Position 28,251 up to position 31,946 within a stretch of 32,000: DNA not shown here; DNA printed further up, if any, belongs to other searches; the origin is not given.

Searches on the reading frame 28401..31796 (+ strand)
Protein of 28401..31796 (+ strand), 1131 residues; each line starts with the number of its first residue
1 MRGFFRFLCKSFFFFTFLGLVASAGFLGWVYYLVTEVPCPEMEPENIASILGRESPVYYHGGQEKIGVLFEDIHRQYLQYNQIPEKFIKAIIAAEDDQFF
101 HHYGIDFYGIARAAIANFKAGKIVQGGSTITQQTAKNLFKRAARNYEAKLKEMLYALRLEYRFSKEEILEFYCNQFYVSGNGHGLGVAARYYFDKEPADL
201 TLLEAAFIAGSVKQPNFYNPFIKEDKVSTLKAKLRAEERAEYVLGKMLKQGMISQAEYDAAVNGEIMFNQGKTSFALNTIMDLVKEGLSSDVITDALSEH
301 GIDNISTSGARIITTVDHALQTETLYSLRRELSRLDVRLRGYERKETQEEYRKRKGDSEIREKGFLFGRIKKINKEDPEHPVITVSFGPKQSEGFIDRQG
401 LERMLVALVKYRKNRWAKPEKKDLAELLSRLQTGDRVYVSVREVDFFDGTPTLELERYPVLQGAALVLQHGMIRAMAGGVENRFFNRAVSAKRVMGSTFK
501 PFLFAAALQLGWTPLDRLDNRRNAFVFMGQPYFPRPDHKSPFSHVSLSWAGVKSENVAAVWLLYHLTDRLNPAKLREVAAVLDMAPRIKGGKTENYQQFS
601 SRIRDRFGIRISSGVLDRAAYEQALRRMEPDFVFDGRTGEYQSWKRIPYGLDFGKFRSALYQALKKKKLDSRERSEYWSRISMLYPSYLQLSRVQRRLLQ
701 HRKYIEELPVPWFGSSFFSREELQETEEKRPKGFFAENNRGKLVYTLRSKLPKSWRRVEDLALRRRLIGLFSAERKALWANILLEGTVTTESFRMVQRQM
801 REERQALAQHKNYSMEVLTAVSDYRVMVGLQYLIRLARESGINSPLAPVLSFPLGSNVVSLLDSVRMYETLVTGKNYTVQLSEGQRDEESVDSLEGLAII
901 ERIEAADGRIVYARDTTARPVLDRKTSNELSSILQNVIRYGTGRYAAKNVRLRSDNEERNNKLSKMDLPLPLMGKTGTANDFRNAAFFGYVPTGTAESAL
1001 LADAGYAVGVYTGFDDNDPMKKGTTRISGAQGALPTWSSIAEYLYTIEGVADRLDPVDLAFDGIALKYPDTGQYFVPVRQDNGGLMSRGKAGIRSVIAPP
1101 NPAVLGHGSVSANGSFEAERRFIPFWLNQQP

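Call 78: search_protein_families(library=pfam, proteins=[window:28401-31796:+], max_evalue=0.00001)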
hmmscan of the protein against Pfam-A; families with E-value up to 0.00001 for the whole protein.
window:28401-31796:+ (1131 aa): 2 families
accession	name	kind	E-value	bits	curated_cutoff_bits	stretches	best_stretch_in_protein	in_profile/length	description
PF00912.28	Transgly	-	5.1e-57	192.6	27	1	71-247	10-177/178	Transglycosylase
PF00905.27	Transpeptidase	-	1.4e-08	34.8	22.1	0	470-578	10-122/299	Penicillin binding protein transpeptidase domain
